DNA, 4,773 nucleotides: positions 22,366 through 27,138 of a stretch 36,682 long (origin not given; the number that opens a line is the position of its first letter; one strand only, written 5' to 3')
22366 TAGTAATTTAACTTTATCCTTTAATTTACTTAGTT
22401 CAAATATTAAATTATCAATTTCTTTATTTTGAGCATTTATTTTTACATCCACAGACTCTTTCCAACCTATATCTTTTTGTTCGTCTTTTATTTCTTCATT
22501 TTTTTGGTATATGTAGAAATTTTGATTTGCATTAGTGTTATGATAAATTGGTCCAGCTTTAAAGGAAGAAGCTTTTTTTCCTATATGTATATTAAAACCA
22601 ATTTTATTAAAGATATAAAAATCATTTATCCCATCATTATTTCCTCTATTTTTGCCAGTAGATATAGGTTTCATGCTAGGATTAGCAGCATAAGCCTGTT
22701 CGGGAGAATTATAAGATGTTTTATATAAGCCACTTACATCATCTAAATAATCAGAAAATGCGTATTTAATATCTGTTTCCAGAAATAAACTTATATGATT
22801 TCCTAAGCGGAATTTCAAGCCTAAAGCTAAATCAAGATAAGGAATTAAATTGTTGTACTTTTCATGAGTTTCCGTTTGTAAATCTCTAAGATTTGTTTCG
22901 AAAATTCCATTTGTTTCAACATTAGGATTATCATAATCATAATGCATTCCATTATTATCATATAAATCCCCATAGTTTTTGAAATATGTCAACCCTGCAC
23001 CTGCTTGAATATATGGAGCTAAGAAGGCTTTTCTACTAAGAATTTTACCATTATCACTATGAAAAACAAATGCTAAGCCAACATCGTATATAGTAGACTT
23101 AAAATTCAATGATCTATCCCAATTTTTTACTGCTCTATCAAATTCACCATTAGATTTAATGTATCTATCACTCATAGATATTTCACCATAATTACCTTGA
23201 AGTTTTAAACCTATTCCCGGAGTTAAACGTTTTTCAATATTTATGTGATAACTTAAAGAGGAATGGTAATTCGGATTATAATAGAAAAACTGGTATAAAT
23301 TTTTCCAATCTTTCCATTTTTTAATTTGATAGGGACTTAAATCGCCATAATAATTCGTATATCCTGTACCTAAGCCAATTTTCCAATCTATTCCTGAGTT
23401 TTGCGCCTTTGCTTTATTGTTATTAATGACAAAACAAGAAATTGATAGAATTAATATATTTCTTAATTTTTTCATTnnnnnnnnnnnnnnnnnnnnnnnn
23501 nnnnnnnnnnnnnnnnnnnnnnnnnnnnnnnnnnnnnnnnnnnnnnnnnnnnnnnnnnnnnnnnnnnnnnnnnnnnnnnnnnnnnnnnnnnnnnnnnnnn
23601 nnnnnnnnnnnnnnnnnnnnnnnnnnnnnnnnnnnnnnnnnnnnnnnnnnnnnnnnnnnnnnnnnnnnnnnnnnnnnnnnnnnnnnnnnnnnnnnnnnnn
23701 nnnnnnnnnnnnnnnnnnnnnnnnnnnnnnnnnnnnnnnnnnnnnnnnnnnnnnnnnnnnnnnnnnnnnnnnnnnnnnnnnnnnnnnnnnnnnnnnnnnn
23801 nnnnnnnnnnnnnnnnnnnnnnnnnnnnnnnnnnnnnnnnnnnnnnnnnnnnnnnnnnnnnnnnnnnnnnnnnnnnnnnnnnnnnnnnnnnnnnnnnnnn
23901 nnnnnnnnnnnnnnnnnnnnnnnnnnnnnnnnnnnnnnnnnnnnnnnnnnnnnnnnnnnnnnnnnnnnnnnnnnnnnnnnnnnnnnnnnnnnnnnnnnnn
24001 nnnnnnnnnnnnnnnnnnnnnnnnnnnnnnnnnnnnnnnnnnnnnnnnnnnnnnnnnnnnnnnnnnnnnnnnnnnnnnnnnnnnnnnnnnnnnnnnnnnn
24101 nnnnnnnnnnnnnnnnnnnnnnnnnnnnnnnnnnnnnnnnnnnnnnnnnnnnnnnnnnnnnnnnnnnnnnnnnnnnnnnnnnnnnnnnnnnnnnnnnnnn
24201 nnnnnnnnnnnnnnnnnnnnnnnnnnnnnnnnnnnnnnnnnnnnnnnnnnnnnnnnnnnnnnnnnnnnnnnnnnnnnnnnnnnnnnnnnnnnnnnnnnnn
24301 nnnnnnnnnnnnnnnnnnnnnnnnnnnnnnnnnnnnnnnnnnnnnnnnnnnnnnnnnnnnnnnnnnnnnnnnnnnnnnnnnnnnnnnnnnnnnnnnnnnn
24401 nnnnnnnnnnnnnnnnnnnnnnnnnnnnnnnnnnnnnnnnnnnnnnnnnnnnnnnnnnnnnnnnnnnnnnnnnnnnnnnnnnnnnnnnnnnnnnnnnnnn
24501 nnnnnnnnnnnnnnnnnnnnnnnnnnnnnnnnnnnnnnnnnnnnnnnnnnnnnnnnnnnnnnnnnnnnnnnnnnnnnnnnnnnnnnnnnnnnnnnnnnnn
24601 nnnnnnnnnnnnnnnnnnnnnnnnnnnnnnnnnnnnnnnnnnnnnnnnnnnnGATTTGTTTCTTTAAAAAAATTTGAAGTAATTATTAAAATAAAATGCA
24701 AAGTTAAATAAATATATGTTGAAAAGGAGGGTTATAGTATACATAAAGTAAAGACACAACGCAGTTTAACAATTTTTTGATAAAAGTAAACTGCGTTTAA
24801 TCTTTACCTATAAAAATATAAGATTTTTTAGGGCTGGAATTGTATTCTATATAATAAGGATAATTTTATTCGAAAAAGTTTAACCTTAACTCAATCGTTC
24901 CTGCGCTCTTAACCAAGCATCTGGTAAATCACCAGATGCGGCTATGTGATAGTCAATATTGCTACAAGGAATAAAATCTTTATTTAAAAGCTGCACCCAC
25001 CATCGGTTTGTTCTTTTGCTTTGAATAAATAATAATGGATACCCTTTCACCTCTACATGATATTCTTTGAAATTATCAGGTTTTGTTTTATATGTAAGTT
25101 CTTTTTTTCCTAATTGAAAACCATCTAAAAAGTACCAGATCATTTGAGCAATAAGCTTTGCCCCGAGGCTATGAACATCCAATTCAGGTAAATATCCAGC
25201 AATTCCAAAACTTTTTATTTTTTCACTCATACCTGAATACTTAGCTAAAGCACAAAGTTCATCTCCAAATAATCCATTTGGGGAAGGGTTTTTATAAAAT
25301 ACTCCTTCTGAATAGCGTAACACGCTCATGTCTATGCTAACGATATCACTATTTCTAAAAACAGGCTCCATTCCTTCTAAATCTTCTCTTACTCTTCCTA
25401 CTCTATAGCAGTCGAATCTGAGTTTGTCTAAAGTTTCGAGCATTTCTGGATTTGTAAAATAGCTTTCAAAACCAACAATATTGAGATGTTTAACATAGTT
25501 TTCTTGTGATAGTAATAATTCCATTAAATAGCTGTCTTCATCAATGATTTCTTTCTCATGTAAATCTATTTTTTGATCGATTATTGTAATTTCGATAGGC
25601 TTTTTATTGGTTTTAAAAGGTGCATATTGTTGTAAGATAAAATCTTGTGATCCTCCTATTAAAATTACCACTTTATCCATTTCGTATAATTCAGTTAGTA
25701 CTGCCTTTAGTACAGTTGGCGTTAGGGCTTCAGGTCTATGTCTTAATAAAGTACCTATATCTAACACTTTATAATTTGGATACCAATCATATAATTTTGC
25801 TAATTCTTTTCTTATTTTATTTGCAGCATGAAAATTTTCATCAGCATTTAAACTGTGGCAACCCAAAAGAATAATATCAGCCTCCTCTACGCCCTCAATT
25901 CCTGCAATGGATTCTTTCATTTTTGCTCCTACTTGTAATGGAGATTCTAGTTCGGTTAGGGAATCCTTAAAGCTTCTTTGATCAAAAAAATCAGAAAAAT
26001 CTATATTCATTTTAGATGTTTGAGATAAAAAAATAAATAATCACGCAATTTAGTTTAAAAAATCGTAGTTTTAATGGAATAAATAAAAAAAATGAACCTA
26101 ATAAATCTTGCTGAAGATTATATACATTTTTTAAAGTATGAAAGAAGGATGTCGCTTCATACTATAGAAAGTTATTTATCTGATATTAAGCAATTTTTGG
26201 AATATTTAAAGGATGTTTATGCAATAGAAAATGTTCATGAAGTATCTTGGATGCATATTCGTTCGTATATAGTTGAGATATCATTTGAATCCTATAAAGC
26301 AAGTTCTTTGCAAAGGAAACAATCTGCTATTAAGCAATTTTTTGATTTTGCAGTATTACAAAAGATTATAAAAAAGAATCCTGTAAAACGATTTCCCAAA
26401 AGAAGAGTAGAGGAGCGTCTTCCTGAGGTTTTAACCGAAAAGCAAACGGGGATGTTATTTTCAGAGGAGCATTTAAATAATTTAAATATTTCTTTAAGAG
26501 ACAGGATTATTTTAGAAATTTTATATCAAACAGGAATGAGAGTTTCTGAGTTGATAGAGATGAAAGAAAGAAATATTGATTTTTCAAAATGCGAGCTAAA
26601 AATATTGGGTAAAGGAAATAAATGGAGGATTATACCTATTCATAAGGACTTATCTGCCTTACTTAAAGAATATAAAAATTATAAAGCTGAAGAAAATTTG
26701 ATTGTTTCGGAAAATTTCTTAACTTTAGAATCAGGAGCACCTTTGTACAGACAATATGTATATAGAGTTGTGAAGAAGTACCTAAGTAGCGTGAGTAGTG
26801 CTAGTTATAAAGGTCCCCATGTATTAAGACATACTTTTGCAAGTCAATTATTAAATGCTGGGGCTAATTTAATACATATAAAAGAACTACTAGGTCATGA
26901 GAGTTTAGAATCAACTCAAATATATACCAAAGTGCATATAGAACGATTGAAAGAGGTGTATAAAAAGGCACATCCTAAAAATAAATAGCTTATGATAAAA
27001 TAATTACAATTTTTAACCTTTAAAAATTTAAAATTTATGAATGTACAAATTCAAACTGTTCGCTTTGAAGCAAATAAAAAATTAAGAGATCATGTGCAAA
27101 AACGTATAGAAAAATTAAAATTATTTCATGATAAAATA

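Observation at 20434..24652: Uncharacterised two-gene envelope operon: a secreted 391-aa protein coupled to a 1013-aa barrel / coiled-coil / OmpA_C giant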

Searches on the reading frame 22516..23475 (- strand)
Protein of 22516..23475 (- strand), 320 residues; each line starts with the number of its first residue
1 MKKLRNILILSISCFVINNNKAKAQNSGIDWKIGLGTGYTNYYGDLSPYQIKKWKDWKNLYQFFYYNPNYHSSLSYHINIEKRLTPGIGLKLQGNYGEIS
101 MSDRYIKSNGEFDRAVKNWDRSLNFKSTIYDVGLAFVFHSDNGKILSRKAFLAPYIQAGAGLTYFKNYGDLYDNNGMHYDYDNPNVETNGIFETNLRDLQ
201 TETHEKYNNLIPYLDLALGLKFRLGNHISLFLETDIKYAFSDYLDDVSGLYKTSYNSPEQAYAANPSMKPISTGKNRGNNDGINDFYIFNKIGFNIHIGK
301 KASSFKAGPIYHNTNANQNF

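Call 30: search_solved_structures(query=window:22516-23475:-, max_evalue=10, show_alignments=2)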
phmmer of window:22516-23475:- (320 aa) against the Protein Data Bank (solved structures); distinct sequences matched with E-value up to 10: 1.
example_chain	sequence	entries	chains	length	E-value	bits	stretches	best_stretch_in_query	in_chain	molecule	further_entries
6twr_A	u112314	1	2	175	0.071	15.5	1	156-238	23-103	Beta-glucoside bgl operon antiterminator BglG family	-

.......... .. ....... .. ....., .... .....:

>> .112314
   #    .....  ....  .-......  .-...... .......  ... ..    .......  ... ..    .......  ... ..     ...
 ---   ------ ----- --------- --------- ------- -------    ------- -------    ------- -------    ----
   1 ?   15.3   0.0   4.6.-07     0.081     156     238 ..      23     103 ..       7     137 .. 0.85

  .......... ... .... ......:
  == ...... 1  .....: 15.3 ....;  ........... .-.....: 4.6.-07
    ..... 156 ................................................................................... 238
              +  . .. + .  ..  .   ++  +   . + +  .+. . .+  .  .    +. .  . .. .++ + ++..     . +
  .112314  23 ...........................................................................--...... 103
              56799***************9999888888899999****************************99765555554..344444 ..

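Call 62: search_solved_structures(query=A4, max_evalue=10, show_alignments=2)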
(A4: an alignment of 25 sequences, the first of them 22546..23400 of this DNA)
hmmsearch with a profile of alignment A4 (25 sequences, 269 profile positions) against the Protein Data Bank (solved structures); distinct sequences matched with E-value up to 10: 3.
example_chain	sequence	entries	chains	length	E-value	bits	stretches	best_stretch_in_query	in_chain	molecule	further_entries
3lic_A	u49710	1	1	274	0.31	13.8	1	108-154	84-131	Sensor protein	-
5d7y_A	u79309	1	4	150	1.9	11.2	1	150-198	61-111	Capsid protein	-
8g8y_A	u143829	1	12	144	2.7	10.7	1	161-197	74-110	Core protein Cp183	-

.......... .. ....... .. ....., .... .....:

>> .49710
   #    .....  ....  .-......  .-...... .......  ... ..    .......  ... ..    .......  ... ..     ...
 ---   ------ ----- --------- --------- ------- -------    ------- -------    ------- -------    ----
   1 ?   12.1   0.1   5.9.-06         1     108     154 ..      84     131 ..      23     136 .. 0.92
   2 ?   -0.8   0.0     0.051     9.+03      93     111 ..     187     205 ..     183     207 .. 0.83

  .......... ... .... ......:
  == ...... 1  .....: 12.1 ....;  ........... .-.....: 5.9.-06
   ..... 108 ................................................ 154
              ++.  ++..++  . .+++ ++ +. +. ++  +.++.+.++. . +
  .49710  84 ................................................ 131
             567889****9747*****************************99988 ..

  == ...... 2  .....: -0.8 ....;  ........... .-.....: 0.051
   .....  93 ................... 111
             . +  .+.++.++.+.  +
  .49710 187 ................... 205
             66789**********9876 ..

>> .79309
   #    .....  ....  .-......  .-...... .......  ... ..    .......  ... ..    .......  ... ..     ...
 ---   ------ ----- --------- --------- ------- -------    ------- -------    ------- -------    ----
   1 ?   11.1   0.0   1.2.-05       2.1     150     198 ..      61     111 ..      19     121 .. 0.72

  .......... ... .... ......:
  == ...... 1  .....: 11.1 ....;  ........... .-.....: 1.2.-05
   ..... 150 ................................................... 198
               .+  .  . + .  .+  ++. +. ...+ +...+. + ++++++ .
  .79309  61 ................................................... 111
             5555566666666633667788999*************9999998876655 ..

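Call 63: search_protein_families(library=ncbifam, alignment_id=A4, max_evalue=0.01)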
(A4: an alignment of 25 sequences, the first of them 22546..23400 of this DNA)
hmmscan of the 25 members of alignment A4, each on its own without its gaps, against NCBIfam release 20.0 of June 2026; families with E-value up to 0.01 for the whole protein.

A. member 1, window:22546-23400:- (285 aa): 1 family
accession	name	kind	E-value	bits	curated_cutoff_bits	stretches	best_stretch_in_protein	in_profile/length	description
NF052316.1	T9SS_PorG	equivalog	3.2e-14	53.2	130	1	6-276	4-205/209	type IX secretion system protein PorG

B. families by the number of members that match (of 25 scanned): 3 families
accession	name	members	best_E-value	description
NF052316.1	T9SS_PorG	25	7.4e-19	type IX secretion system protein PorG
TIGR04565.1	OMP_myx_plus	6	2.8e-05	outer membrane beta-barrel domain-containing protein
NF047659.1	THC0290_0291_fam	5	5.7e-05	THC0290_0291 family protein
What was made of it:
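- PorG homology leaves a T9SS or gliding role open (call 63).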

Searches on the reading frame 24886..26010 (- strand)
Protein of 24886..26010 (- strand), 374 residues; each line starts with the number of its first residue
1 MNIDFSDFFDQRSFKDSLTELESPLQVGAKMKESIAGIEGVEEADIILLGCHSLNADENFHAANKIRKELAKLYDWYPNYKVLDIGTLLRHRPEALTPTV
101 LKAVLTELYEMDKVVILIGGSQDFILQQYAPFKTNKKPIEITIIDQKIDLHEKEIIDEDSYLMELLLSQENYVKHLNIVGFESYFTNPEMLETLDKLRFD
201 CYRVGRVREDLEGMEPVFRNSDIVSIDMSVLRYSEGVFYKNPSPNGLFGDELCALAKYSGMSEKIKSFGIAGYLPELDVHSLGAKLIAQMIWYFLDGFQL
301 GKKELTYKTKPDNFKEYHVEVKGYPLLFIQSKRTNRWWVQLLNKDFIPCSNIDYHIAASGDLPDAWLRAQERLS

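Call 3: search_protein_families(library=pfam, proteins=[window:24886-26010:-], max_evalue=0.1)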
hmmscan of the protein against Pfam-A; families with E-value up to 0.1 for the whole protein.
window:24886-26010:- (374 aa): 0 families

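Call 4: search_protein_families(library=ncbifam, proteins=[window:24886-26010:-], max_evalue=0.1)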
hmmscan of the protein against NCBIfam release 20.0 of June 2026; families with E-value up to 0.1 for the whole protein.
window:24886-26010:- (374 aa): 1 family
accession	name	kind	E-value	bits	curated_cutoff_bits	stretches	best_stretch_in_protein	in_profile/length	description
TIGR01227.1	hutG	equivalog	7.1e-13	48.4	229.15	1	61-295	59-306/307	formimidoylglutamase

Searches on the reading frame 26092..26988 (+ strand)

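Call 47: search_protein_families(library=pfam, proteins=[window:26092-26988:+], max_evalue=0.00001)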
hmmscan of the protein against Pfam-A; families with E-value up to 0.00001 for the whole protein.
window:26092-26988:+ (298 aa): 2 families
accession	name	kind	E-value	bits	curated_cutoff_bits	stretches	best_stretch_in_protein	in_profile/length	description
PF00589.27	Phage_integrase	-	2.9e-35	122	27.1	1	114-282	3-169/172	Phage integrase family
PF02899.23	Phage_int_SAM_1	-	9.5e-18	64.7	22.3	1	8-91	2-83/83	Phage integrase, N-terminal SAM-like domain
